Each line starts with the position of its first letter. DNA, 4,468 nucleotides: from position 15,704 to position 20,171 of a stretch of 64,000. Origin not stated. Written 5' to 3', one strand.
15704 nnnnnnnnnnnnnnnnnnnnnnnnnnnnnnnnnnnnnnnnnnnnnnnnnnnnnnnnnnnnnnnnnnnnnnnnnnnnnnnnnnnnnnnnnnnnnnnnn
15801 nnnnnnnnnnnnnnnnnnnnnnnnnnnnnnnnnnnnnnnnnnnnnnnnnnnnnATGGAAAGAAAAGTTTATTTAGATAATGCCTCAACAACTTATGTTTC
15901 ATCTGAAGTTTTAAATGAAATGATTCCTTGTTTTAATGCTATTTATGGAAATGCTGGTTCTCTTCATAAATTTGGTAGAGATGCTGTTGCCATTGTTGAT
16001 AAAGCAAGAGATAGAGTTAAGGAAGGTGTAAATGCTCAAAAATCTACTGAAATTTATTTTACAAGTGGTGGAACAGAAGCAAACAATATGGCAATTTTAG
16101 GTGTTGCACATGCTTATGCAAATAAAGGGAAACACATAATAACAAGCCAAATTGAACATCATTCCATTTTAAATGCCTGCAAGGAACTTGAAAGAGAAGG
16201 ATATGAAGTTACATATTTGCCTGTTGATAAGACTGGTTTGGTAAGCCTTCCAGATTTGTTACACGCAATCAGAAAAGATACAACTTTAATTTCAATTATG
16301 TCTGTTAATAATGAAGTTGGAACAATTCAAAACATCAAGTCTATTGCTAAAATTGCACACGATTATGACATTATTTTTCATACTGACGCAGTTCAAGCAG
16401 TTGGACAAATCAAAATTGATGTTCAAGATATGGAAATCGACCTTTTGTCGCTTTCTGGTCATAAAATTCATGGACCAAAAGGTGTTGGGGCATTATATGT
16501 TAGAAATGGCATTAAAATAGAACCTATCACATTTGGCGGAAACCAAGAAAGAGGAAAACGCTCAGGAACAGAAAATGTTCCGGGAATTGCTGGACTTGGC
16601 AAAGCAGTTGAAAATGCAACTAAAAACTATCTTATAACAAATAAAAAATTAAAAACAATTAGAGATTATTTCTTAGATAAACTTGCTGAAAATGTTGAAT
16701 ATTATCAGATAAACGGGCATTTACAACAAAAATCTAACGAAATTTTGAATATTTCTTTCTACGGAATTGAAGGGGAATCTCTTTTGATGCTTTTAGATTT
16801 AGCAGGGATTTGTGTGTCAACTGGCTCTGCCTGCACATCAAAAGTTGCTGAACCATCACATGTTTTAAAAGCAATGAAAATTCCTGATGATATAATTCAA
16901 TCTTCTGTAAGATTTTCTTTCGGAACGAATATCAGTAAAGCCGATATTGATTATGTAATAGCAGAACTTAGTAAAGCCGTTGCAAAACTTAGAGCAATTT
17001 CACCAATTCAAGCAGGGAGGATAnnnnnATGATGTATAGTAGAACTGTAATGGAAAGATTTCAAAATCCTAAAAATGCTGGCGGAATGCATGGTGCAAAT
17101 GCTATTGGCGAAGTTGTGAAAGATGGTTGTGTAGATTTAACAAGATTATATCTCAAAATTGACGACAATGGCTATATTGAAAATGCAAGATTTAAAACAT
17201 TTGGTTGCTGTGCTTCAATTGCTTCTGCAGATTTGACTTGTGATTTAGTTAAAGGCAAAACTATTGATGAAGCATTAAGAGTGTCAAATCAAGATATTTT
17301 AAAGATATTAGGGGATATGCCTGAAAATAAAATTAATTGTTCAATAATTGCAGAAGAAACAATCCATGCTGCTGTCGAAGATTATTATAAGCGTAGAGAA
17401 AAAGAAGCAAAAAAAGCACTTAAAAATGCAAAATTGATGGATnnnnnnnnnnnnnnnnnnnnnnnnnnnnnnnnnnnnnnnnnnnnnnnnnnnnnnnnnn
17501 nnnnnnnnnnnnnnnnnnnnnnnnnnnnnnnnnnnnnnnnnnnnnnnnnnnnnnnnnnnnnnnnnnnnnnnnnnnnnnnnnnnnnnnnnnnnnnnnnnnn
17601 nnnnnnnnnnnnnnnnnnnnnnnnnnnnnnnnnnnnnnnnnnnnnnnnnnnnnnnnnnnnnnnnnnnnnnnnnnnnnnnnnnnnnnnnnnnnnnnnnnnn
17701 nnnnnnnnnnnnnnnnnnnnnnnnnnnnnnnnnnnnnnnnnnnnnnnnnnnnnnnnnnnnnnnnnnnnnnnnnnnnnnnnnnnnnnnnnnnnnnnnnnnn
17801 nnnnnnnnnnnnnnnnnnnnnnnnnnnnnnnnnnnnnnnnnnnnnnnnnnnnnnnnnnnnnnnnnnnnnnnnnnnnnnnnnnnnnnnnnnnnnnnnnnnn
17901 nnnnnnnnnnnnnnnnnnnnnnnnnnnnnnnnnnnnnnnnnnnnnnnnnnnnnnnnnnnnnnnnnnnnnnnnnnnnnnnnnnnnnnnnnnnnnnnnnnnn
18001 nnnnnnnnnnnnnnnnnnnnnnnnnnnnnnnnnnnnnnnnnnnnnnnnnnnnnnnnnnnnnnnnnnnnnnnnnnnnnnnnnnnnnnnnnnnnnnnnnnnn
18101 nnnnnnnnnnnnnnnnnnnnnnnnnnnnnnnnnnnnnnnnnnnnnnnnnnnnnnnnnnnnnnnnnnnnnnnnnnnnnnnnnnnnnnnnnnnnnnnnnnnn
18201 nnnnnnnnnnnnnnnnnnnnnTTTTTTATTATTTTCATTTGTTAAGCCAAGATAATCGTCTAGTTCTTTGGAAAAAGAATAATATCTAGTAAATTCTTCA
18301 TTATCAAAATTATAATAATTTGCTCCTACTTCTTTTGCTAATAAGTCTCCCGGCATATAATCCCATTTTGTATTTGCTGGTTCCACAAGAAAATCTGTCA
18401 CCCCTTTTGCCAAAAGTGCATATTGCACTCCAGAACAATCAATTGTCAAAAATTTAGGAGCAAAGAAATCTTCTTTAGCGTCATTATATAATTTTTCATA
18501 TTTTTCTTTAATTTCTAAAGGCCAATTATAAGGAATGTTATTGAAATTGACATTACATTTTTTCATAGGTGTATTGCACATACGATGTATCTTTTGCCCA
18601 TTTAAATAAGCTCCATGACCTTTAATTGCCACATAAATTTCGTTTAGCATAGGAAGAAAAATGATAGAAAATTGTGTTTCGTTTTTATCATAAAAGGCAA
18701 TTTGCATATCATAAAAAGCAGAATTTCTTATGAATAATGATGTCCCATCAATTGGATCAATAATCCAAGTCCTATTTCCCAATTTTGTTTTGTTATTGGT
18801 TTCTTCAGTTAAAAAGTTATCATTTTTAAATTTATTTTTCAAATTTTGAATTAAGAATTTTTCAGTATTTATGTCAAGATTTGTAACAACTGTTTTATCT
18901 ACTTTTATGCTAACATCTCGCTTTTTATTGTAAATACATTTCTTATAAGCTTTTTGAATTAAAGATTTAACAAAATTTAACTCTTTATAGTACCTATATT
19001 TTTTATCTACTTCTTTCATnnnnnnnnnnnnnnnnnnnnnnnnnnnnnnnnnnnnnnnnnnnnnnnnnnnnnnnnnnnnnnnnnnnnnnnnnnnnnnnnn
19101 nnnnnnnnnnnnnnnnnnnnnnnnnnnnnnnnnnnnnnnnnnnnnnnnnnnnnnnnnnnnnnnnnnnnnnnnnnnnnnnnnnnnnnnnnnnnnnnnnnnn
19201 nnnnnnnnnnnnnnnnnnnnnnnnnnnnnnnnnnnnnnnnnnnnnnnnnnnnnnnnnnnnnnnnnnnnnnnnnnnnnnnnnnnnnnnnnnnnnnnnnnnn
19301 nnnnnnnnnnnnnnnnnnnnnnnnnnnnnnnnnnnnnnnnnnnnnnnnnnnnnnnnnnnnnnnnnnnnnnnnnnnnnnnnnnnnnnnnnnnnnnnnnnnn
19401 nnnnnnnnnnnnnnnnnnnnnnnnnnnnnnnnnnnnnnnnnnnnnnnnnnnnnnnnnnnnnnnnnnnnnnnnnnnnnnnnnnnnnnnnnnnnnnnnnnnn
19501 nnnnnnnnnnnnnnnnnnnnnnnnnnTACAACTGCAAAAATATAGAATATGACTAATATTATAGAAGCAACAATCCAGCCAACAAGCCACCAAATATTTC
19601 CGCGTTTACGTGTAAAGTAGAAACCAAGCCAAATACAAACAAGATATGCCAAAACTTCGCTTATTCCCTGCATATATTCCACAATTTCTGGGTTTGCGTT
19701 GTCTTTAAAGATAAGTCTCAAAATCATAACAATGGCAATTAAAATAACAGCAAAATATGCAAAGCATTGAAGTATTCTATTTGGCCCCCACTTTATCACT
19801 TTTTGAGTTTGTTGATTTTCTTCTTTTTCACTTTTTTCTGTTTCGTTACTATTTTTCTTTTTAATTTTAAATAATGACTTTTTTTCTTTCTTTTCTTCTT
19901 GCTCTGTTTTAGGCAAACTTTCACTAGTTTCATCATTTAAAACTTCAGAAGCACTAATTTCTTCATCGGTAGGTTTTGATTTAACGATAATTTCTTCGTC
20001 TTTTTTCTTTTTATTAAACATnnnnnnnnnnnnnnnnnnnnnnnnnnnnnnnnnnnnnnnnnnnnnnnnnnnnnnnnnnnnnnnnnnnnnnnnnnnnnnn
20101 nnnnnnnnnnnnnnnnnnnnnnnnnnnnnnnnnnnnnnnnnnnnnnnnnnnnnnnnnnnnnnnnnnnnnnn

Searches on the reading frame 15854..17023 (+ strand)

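Call 37: search_protein_families(library=pfam, proteins=[window:15854-17023:+], max_evalue=0.00001)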
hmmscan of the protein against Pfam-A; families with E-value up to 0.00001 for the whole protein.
window:15854-17023:+ (390 aa): 3 families
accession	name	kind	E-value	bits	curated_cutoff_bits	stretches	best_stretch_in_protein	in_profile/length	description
PF00266.25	Aminotran_5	-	3.1e-91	306.6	21.5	1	5-368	1-371/371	Aminotransferase class-V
PF01212.27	Beta_elim_lyase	-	1.7e-07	31.3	27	1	66-203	49-198/288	Beta-eliminating lyase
PF01041.23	DegT_DnrJ_EryC1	-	8.1e-07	29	19.8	1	70-185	45-152/360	DegT/DnrJ/EryC1/StrS aminotransferase family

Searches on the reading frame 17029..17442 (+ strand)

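Call 57: search_protein_families(library=pfam, proteins=[window:17029-17442:+], max_evalue=0.001)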
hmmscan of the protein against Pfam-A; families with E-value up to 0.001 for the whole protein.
window:17029-17442:+ (138 aa): 1 family
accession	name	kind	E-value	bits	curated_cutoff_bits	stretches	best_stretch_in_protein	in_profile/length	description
PF01592.21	NifU_N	-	2.6e-37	128.2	22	1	2-124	1-125/127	NifU-like N terminal domain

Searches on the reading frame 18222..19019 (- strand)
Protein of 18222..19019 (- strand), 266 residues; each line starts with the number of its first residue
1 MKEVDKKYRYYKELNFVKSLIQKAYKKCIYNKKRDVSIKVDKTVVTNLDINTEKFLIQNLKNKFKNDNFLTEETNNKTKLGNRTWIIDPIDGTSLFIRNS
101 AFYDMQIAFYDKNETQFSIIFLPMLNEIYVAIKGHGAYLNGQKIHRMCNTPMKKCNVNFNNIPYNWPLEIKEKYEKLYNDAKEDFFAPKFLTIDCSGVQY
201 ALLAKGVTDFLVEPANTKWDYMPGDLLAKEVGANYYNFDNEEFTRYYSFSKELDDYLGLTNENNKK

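Call 38: search_protein_families(library=pfam, proteins=[window:18222-19019:-], max_evalue=0.00001)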
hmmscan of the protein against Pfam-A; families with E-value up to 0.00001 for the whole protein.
window:18222-19019:- (266 aa): 1 family
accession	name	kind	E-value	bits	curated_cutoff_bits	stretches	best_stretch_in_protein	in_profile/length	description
PF00459.30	Inositol_P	-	2.8e-36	125.8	27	1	20-244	19-244/271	Inositol monophosphatase family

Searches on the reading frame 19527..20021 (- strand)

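Call 40: search_protein_families(library=pfam, proteins=[window:19527-20021:-], max_evalue=0.01)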
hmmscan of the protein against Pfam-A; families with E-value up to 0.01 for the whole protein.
window:19527-20021:- (165 aa): 1 family
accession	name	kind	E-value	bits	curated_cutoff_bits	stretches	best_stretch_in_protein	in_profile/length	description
PF20990.2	DUF2207_C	-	0.0012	19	33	1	16-162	65-183/247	Predicted membrane protein (DUF2207) C-terminal domain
